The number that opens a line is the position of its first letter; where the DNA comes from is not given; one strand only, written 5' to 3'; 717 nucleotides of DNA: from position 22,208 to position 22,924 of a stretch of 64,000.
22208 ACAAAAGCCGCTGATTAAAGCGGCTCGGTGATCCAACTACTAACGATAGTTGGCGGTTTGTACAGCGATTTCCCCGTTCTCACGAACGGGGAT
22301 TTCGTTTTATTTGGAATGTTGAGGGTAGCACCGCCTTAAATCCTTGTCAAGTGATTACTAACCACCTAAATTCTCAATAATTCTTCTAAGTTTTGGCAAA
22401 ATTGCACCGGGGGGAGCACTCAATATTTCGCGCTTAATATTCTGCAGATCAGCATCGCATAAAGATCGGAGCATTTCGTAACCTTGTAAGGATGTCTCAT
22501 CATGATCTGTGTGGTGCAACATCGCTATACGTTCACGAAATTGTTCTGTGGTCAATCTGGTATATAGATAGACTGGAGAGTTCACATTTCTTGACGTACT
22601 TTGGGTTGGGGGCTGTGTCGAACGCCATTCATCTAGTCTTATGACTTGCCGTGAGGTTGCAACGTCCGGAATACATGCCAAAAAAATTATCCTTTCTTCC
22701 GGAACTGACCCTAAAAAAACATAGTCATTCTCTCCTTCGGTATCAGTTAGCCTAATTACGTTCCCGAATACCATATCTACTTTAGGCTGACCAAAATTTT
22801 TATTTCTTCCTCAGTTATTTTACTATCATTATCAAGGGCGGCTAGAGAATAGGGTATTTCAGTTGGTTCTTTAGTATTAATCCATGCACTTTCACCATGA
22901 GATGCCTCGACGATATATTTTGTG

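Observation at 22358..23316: Panacea-domain antitoxin translationally coupled to an unrecognised 138-aa protein: candidate novel toxin-antitoxin/defence pair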

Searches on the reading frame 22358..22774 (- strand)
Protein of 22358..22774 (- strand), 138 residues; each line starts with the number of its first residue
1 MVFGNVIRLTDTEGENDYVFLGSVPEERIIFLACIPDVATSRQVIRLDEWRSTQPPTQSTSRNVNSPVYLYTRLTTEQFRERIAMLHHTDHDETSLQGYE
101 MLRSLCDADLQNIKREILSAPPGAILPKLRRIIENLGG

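Call 4: search_protein_families(library=pfam, proteins=[window:22358-22774:-], max_evalue=1)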
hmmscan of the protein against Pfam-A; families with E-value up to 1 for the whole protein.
window:22358-22774:- (138 aa): 1 family
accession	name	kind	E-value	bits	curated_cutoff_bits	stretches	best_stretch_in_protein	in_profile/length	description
PF10312.14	Cactin_mid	-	0.22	11.6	23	1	58-115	57-117/194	Conserved mid region of cactin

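Call 5: search_protein_families(library=padloc, proteins=[window:22358-22774:-], max_evalue=1)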
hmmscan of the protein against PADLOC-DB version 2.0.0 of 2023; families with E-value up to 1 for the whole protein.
window:22358-22774:- (138 aa): 0 families

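Call 6: search_protein_families(library=ncbifam, proteins=[window:22358-22774:-], max_evalue=1)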
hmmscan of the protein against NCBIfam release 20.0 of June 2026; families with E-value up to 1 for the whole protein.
window:22358-22774:- (138 aa): 0 families

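Call 7: find_homologous_proteins(query=window:22358-22774:-, max_evalue=0.01)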
Query window:22358-22774:- (138 aa): 1 proteins with E <= 0.01 among 10 candidates.
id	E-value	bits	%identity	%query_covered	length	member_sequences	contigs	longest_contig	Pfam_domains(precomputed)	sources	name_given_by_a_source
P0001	2.6e-45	171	61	99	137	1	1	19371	-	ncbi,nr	ncbi:MAG: hypothetical protein PHI63_04910 [Patescibacteria group bacterium]|nr:hypothetical protein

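Call 9: find_encoding_contigs(protein=P0001, flank=8000)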
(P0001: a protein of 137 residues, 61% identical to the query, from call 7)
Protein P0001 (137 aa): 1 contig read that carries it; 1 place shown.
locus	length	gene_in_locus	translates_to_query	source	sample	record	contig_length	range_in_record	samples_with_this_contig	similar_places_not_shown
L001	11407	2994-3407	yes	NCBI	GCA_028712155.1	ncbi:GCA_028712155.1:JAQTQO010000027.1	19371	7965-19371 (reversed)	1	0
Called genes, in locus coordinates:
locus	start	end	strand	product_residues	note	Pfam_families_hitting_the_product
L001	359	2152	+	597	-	PF13231:PMT_2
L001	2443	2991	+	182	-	PF13274:SocA_Panacea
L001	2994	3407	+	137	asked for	-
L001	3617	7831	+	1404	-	PF01869:BcrAD_BadFG, PF02782:FGGY_C (faint), PF01869:BcrAD_BadFG, PF09989:DUF2229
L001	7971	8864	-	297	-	PF14238:DUF4340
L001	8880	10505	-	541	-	PF23357:DUF7088, PF09822:ABC_transp_aux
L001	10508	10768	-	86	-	PF01541:GIY-YIG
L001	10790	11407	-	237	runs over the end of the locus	PF12679:ABC2_membrane_2, PF12730:ABC2_membrane_4 (weak), PF13346:ABC2_membrane_5 (weak), PF12698:ABC2_membrane_3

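Call 10: find_encoding_contigs(protein=window:22358-22774:-, flank=8000)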
Protein window:22358-22774:- (138 aa): no gene with exactly this product is on record in the collection.

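Call 23: predict_structure(alignment_id=A1)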
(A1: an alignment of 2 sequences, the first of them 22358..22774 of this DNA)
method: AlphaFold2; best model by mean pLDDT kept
length: 138 residues; sequences in the alignment: 2
mean_pLDDT: 51.7   pTM: 0.40
mean pLDDT of the five models: 51.7, 42.7, 37.6, 37.4, 36.9
residues with pLDDT >= 90: 0; 70-90: 0; 50-70: 91; < 50: 47
segments of 3 or more residues with pLDDT < 50: 45-69, 86-99
pLDDT, mean of each block of 10 residues (from residue 1): 55 56 61 58 43 34 40 53 47 46 54 63 57 57
secondary structure, 60 per line:
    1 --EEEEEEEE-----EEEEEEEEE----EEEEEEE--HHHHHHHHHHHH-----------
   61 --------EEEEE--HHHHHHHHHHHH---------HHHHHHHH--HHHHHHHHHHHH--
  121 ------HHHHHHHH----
elements in order: E3-10 E16-24 E29-35 H38-49 E69-73 H76-87 H97-104 H107-118 H127-134
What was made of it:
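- Tried and rejected: AF2 with only 2 sequences: poor, pLDDT 51.7 (call 23).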

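Call 25: search_protein_representatives(protein=window:22358-22774:-)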
Query: 138 residues. Proteins with E-value up to 0.001 (for the whole library): 41; up to 1e-10: 6; up to 1e-30: 0. The best 41 are listed.
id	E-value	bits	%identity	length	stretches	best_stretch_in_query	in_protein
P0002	5.2e-26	107.3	46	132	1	16-136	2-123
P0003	7.8e-21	90.5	37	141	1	1-136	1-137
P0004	8.1e-16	74.3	40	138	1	3-136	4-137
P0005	8.4e-13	64.5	45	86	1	55-136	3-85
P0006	3.9e-11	59.2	58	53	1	85-137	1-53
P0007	1.0e-10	57.8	45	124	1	3-135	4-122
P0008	6.7e-08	48.7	36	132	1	3-136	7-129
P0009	1.1e-07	48.0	40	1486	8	111-136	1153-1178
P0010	1.7e-07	47.4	37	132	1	14-133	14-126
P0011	1.8e-07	47.3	34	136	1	2-121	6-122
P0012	9.0e-07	45.0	40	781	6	110-137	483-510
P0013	9.5e-07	44.9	30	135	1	14-134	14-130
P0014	1.0e-06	44.8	39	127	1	13-136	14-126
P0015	1.2e-06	44.6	35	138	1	2-120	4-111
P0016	1.7e-06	44.2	32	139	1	2-134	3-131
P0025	6.4e-05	39.0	31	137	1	16-119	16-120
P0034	2.1e-04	37.4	31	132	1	12-137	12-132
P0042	4.9e-04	36.2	33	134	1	3-137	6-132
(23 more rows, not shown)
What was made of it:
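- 22358..22774 (-): 138-aa partner ('ORF138'), the presumed toxin: predicted MazF/CcdB-like barrel plus one extra C-terminal helix; the stop is included. 41 representative homologues at E<1e-3 (call 25).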

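Call 29: search_protein_families(library=pfam, alignment_id=A2, max_evalue=0.1)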
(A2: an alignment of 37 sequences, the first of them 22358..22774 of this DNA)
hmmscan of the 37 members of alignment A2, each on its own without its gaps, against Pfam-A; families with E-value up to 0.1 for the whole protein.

A. member 1, window:22358-22774:- (138 aa): 0 families

B. families by the number of members that match (of 37 scanned): 7 families
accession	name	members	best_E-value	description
PF12269.13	CpG_bind_C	1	0.028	CpG binding protein C-terminal domain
PF11335.13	DUF3137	1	0.029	Protein of unknown function (DUF3137)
PF10312.14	Cactin_mid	1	0.033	Conserved mid region of cactin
PF23613.1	ELP3_N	1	0.051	ELP3 N-terminal domain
PF02394.21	IL1_propep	1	0.052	Interleukin-1 propeptide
PF23285.1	DUF7078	1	0.068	Domain of unknown function (DUF7078)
PF11818.13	DUF3340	1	0.09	C-terminal domain of tail specific protease (DUF3340)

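Call 30: find_homologous_proteins(query=A2, max_evalue=0.001)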
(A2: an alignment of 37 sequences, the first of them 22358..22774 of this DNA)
Query A2 (37 sequences) (138 aa, profile of the alignment): 10 proteins with E <= 0.001 among 631 candidates.
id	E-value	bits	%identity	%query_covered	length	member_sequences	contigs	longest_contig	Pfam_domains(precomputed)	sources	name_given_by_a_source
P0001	1.4e-31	127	61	99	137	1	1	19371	-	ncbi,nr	ncbi:MAG: hypothetical protein PHI63_04910 [Patescibacteria group bacterium]|nr:hypothetical protein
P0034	1.4e-30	124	28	99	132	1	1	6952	-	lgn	-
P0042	5.9e-30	122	30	99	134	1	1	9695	-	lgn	-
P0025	7.9e-30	122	32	84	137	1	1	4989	-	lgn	-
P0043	1.1e-28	118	33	90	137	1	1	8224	-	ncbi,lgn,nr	ncbi:MAG: hypothetical protein Q7S37_02910 [bacterium]|nr:hypothetical protein [bacterium]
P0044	2.5e-27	113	25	86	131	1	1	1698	-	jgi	jgi:hypothetical protein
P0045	1.5e-25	108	25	40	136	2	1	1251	-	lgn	-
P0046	3.8e-24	103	30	99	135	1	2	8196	-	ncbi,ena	ncbi:MAG: hypothetical protein AAB967_02890 [Patescibacteria group bacterium]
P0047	1.4e-17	82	30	71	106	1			-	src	-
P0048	9.1e-16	76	35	39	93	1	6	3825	-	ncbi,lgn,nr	ncbi:MAG: hypothetical protein HYV53_03895 [Parcubacteria group bacterium]|nr:hypothetical protein [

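Call 31: find_encoding_contigs(protein=P0034, flank=4000, max_places=3)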
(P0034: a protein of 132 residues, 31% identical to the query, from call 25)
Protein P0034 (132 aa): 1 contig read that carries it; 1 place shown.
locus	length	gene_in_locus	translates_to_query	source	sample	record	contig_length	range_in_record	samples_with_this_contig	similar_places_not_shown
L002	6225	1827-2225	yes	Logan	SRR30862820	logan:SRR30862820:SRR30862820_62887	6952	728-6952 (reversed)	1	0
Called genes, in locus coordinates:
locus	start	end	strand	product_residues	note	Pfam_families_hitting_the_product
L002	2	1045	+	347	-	?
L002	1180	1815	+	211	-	PF13274:SocA_Panacea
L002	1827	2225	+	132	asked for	-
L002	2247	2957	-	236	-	PF00535:Glycos_transf_2, PF10111:Glyco_tranf_2_2 (faint), PF12804:NTP_transf_3 (weak), PF13641:Glyco_tranf_2_3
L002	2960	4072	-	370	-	PF01073:3Beta_HSD, PF01370:Epimerase, PF02719:Polysacc_synt_2, PF07993:NAD_binding_4, PF13460:NAD_binding_10, PF16363:GDP_Man_Dehyd, PF01370:Epimerase, PF16363:GDP_Man_Dehyd, +3 more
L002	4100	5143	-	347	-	PF01073:3Beta_HSD (weak), PF01370:Epimerase, PF02719:Polysacc_synt_2 (weak), PF04321:RmlD_sub_bind, PF16363:GDP_Man_Dehyd, PF07993:NAD_binding_4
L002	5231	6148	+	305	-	PF01073:3Beta_HSD, PF01370:Epimerase, PF04321:RmlD_sub_bind, PF16363:GDP_Man_Dehyd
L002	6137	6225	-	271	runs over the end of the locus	?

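Call 32: find_encoding_contigs(protein=P0042, flank=4000, max_places=3)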
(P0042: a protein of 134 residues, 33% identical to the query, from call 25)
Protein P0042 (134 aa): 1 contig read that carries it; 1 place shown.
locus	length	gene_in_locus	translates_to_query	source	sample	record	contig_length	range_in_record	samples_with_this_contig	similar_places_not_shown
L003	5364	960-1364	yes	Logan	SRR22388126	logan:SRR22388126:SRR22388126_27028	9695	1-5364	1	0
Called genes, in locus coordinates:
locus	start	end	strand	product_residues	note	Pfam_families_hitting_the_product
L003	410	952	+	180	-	PF13274:SocA_Panacea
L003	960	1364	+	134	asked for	-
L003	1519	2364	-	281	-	PF03372:Exo_endo_phos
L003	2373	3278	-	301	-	PF02899:Phage_int_SAM_1, PF13495:Phage_int_SAM_4, PF00589:Phage_integrase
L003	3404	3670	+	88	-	PF00312:Ribosomal_S15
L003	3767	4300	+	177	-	PF01936:NYN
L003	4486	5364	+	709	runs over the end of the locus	PF01138:RNase_PH, PF03725:RNase_PH_C (faint), PF01138:RNase_PH, PF00013:KH_1, PF00575:S1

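Call 33: find_encoding_contigs(protein=P0043, flank=4000, max_places=3)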
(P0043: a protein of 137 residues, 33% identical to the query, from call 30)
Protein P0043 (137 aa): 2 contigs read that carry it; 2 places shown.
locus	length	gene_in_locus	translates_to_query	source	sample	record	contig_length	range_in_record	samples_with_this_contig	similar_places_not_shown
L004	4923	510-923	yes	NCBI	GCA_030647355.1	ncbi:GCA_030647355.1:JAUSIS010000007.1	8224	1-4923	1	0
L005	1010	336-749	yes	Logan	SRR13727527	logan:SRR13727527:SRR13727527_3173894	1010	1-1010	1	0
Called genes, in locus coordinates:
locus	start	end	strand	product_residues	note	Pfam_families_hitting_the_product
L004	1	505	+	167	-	PF13274:SocA_Panacea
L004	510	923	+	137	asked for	-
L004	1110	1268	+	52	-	-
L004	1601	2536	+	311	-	PF00288:GHMP_kinases_N, PF08544:GHMP_kinases_C (weak)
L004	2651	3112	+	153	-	PF00293:NUDIX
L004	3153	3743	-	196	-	-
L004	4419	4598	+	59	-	-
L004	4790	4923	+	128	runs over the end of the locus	-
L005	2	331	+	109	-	?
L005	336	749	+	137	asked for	-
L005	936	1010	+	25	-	?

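Call 34: find_encoding_contigs(protein=P0046, flank=4000, max_places=3)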
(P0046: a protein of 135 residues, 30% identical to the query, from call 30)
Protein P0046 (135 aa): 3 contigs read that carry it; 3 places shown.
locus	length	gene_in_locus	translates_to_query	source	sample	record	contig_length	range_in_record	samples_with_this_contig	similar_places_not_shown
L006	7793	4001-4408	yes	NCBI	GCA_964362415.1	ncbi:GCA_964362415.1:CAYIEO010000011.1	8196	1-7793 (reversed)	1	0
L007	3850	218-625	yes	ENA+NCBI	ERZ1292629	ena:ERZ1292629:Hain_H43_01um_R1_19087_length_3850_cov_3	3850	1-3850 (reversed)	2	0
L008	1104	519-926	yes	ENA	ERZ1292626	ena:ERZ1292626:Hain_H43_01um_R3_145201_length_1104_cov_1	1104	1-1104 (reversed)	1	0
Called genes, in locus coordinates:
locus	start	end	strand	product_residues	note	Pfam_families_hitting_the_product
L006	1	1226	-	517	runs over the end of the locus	PF00009:GTP_EFTU, PF01926:MMR_HSR1, PF22042:EF-G_D2, PF03144:GTP_EFTU_D2 (faint), PF11987:IF-2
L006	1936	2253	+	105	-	-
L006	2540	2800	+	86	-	-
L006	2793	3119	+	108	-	-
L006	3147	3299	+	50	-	-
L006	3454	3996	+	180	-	PF13274:SocA_Panacea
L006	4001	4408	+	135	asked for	-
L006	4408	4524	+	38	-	-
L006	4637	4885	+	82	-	PF02201:SWIB, PF26291:SWIB_eIF2D (weak)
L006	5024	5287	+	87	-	PF12840:HTH_20 (weak), PF01022:HTH_5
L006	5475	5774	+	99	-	-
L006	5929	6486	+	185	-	PF07638:Sigma70_ECF (faint), PF04542:Sigma70_r2, PF08281:Sigma70_r4_2, PF04545:Sigma70_r4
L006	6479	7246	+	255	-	-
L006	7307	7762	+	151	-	-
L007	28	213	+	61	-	-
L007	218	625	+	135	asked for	-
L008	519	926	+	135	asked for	-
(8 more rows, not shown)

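Call 38: find_related_loci(query=window:22358-22774:-, collection=genome_contigs, flank=6000)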
Query window:22358-22774:- (138 aa) in genome_contigs; peptide patterns used: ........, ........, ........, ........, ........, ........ (x = any residue, [..] = any of these).
200 stretches matched a pattern, but none encodes a relative of the query by tblastn (E <= 1e-3).
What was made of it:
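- Tried and rejected: The scan with the single ORF138 protein found nothing (call 38).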

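Call 40: predict_structure(alignment_id=A3)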
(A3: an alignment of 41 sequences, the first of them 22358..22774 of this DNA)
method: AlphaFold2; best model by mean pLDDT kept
length: 138 residues; sequences in the alignment: 41
mean_pLDDT: 89.8   pTM: 0.81
mean pLDDT of the five models: 89.8, 89.5, 89.4, 88.1, 87.8
residues with pLDDT >= 90: 97; 70-90: 29; 50-70: 12; < 50: 0
segments of 3 or more residues with pLDDT < 50: none
pLDDT, mean of each block of 10 residues (from residue 1): 94 93 95 96 92 73 63 96 94 90 97 95 92 86
secondary structure, 60 per line:
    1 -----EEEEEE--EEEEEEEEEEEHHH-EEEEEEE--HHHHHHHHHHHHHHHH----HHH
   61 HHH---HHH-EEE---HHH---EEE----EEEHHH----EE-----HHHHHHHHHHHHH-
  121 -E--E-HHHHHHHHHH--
elements in order: E6-11 E14-24 E29-35 H38-53 H58-63 E71-73 E83-85 E90-92 H107-119 H127-136
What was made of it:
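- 22358..22774 (-): AF2 model with pLDDT 89.8 and pTM 0.81 (call 40).
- On MazF/PemK/Kid endoribonuclease (PF02452): The model has pLDDT 89.8 (call 40).
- On HEPN RNase: The model is beta-rich (call 40).
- Tried and rejected: It was superseded by the 41-sequence run (call 40).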

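Call 49: search_solved_structures(query=A3, max_evalue=10, show_alignments=2)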
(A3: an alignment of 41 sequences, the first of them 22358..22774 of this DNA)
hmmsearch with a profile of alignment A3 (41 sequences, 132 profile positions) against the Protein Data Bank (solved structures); distinct sequences matched with E-value up to 10: 3.
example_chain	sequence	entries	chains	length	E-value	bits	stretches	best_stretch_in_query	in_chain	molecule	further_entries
2q12_A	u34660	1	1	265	0.33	14.3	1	44-130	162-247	DCC-interacting protein 13 alpha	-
2z0n_A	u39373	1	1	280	0.39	14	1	44-130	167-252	DCC-interacting protein 13-alpha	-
6qeq_A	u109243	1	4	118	5.5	10.3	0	81-129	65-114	PcfF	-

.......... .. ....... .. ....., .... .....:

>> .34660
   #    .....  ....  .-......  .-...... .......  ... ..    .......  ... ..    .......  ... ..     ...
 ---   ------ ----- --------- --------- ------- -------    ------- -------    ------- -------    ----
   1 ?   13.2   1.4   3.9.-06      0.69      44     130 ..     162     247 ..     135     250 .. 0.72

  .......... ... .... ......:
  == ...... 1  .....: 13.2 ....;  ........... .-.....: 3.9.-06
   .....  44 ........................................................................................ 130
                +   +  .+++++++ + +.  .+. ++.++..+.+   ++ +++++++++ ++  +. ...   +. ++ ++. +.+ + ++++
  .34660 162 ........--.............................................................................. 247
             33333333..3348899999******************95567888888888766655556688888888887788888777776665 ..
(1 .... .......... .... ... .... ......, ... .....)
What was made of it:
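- On MazF/PemK/Kid endoribonuclease (PF02452): The profile search of PDB sequences finds no MazF (call 49).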

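Call 54: fold_search(model_id=the predicted structure, library=pdb)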
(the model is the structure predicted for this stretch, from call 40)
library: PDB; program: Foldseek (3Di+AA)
matches with E <= 10: 274; with E <= 0.001: 0
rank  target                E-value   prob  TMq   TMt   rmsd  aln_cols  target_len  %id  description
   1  5cqy_A                2.4e-02  1.00  0.48  0.62   5.8       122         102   13  E. coli MazF mutant E24A in complex with MazE residues 68-82 form II (released 2016-04-06)
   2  1ub4_A                2.7e-02  1.00  0.46  0.59   5.8       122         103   11  crystal structure of MazEF complex (released 2003-05-20)
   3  5cr2_A                3.2e-02  0.99  0.45  0.54   5.9       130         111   15  E. coli MazF in complex with single strand DNA substrate analog (released 2016-04-06)
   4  7d2q_C                3.9e-02  1.00  0.50  0.64   5.6       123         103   11  Crystal structure of MazE-MazF (Form-I) from Deinococcus radiodurans (released 2021-02-10)
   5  5ck9_B                4.1e-02  0.99  0.47  0.59   5.8       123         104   13  E. coli MazF form I (released 2016-04-06)
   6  5cqx_B                4.1e-02  0.99  0.47  0.55   5.5       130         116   13  E. coli MazF mutant E24A in complex with MazE residues 68-82 form I (released 2016-04-06)
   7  7d2p_C                4.6e-02  1.00  0.52  0.66   4.3       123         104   13  Crystal structure of MazE-MazF (Form-II) from Deinococcus radiodurans (released 2021-02-10)
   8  5ckh_B                4.9e-02  0.99  0.47  0.55   5.7       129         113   11  E. coli MazF E24A form IIb (released 2016-04-06)
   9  5ckd_B                5.5e-02  0.99  0.47  0.56   5.6       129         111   10  E. coli MazF E24A form III (released 2016-04-06)
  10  5co7_F                6.6e-02  0.99  0.48  0.62   5.7       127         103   11  E. coli MazF form III (released 2016-04-06)
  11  7d2n_A                9.4e-02  0.98  0.48  0.60   5.7       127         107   10  Crystal structure of MazE-MazF (Form-III) from Deinococcus radiodurans (released 2021-02-10)
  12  7d2n_B                9.4e-02  0.98  0.48  0.59   5.7       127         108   10  Crystal structure of MazE-MazF (Form-III) from Deinococcus radiodurans (released 2021-02-10)
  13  9ikd_B                1.1e-01  0.93  0.43  0.53   6.5       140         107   10  The apo structure of the MazF-mt3 toxin (released 2025-06-11)
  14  5co7_D                1.3e-01  0.94  0.43  0.55   6.0       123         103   14  E. coli MazF form III (released 2016-04-06)
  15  7d2p_A                1.3e-01  0.97  0.50  0.60   5.5       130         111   10  Crystal structure of MazE-MazF (Form-II) from Deinococcus radiodurans (released 2021-02-10)
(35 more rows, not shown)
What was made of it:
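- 22358..22774 (-): Foldseek top hits are MazF (call 54).
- On MazF/PemK/Kid endoribonuclease (PF02452): Foldseek probability 0.9-1.0 to MazF (call 54).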

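Call 92: search_dna_similar(query=window:22358-22774:-, collection=phages, mode=protein, max_evalue=0.01, max_rows=10)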
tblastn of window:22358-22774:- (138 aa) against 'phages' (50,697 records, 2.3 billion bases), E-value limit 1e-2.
No match.

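Call 93: search_dna_similar(query=window:22358-22774:-, collection=plasmids, mode=protein, max_evalue=0.01, max_rows=10)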
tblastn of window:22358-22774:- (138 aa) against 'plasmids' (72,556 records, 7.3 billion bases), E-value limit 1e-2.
No match.

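Call 94: fold_search(model_id=the predicted structure, library=viral)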
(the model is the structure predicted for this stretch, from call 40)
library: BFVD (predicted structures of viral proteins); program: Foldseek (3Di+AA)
matches with E <= 10: 455; with E <= 0.001: 0
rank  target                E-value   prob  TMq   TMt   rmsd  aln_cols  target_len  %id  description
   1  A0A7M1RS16            9.3e-03  1.00  0.47  0.36   5.9       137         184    9  Uncharacterized protein [uncultured phage cr6_1]
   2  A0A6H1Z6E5            4.3e-02  0.98  0.45  0.38   6.5       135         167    9  (no name in the UniProt tables at hand)
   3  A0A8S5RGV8            4.8e-02  0.82  0.44  0.26   8.0       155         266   12  PemK-like protein [virus sp. ctiha2]
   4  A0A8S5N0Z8            5.8e-02  0.96  0.49  0.40  12.1       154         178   14  Endoribonuclease [Siphoviridae sp. ctpbb7]
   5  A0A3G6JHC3            1.3e-01  0.89  0.42  0.51   7.1       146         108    7  Type II toxin-antitoxin system PemK/MazF family toxin [Lactobacillus phage ViSo-2018a]
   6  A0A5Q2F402            2.1e-01  0.54  0.32  0.36   8.8       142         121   10  Uncharacterized protein [Gordonia phage Sixama]
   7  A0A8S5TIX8            2.2e-01  0.72  0.43  0.23   7.9       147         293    9  Uncharacterized protein [Myoviridae sp. ctXXl13]
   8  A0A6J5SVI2            2.5e-01  0.84  0.44  0.39   5.4       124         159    8  Uncharacterized protein [uncultured Caudovirales phage]
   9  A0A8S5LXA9            2.7e-01  0.80  0.45  0.50   5.4       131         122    8  Endoribonuclease [Siphoviridae sp. ctRiO19]
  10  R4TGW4                4.3e-01  0.20  0.23  0.23  16.6       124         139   10  Uncharacterized protein [Halogranum tailed virus 1]
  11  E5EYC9                4.8e-01  0.08  0.18  0.18  18.9       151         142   14  (no name in the UniProt tables at hand)
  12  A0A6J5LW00            6.1e-01  0.85  0.24  0.24   0.9        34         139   18  Uncharacterized protein [uncultured Caudovirales phage]
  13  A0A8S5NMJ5            6.5e-01  0.57  0.47  0.27   7.8       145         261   12  Uncharacterized protein [Siphoviridae sp. ctGMq5]
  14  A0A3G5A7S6            7.3e-01  0.07  0.25  0.21  14.0       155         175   12  Uncharacterized protein [Hyperionvirus sp.]
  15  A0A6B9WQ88            7.7e-01  0.66  0.23  0.35   1.7        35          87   20  Uncharacterized protein [Escherichia phage nomo]
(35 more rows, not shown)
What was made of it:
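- Foldseek against PDB and BFVD agrees (calls 54, 94).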

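Call 96: find_encoding_contigs(protein=P0025, flank=3000, max_places=2)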
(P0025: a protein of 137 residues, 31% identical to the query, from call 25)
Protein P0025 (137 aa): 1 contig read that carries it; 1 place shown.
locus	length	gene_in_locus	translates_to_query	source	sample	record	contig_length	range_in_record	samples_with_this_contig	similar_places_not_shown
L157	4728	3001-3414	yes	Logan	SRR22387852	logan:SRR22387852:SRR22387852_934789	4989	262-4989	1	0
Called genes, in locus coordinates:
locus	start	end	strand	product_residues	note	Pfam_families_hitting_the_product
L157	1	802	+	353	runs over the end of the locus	?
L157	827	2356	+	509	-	PF01555:N6_N4_Mtase, PF04471:Mrr_cat, PF22722:NA-iREase1 (weak)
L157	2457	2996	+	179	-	PF13274:SocA_Panacea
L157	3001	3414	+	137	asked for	-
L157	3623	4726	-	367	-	?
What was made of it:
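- On PanA (Panacea/DUF4065) antitoxin of a PanAT module: All 6 contexts seeded from ORF138 show the same arrangement (calls 9, 31-34, 96). Flanking genes differ in every context examined (calls 9, 31-34, 96).
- Conserved synteny: all 6 contexts seeded from ORF138 homologues (25-61% identical; call 30) have a Panacea gene directly upstream, with otherwise unrelated neighbours (calls 9, 31-34, 96). The strict two-gene mobile module with changing neighbours (calls 31-34, 96) fits a TA system.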
